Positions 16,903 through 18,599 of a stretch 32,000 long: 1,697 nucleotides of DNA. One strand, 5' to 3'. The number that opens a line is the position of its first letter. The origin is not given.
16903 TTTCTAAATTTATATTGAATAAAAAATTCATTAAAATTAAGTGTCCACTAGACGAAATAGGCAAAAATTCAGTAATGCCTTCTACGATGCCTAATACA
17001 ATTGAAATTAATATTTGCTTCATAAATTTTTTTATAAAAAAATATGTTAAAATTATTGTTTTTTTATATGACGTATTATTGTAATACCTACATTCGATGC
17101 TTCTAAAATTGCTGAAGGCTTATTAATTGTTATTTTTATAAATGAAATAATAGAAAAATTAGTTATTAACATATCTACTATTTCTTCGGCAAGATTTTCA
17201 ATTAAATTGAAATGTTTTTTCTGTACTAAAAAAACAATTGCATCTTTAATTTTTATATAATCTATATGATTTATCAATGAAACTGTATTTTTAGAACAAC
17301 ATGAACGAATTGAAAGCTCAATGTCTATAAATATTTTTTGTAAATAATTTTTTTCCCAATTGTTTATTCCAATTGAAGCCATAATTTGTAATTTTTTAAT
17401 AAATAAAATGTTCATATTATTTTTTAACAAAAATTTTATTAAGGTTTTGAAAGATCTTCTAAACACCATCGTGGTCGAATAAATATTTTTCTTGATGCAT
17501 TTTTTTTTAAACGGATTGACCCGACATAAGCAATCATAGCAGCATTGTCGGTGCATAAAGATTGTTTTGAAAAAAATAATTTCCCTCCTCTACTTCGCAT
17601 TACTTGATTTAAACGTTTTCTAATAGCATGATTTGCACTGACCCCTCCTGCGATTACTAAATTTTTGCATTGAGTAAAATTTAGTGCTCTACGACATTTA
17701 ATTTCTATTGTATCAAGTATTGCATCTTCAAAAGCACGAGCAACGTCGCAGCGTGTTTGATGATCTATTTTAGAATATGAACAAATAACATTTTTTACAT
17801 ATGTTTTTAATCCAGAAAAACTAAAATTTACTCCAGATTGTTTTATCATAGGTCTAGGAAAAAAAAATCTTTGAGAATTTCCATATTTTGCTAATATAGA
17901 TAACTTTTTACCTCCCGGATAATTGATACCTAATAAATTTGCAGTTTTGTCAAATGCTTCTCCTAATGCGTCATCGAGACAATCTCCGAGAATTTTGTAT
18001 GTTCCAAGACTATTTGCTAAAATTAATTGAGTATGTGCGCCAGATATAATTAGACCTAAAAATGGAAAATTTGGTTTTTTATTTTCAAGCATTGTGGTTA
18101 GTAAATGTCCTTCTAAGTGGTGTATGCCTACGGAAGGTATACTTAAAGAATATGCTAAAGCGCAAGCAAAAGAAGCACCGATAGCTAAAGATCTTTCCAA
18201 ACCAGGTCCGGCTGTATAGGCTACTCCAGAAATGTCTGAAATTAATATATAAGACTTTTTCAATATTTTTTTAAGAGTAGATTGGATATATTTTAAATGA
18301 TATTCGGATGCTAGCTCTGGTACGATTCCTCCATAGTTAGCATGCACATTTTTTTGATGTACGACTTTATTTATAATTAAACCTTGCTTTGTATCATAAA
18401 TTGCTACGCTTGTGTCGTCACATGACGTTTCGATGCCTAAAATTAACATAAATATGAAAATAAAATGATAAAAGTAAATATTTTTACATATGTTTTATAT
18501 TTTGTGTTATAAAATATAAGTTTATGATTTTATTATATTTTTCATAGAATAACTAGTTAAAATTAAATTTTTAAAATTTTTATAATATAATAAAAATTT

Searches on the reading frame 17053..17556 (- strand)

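Call 44: search_protein_families(library=pfam, proteins=[window:17053-17556:-], max_evalue=0.00001)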
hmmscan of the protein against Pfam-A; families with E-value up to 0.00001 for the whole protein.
window:17053-17556:- (167 aa): 1 family
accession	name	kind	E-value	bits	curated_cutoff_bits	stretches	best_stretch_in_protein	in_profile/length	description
PF02152.23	FolB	-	4.2e-23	82.4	31.8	1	52-160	2-112/113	Dihydroneopterin aldolase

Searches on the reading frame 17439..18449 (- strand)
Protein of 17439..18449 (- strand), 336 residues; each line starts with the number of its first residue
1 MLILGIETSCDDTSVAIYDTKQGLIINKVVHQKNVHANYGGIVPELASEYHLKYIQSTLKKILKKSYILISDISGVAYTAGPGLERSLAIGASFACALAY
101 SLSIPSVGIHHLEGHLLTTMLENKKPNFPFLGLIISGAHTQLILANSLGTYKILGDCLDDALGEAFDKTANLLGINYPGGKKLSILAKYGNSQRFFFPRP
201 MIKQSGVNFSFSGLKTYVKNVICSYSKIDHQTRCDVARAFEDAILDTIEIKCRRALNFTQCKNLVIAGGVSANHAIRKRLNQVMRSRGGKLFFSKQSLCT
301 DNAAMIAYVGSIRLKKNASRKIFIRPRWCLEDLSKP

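Call 44: search_protein_families(library=pfam, proteins=[window:17439-18449:-], max_evalue=0.00001)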
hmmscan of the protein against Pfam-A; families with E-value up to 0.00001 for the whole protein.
window:17439-18449:- (336 aa): 2 families
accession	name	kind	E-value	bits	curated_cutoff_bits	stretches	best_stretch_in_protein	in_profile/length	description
PF00814.31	TsaD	-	5.1e-84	282.5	24.8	1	25-308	3-264/264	tRNA N6-adenosine threonylcarbamoyltransferase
PF22521.2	HypF_C_2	-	8.1e-06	26.2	27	0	229-302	162-235/241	Carbamoyltransferase, Kae1-like Domain, second subdomain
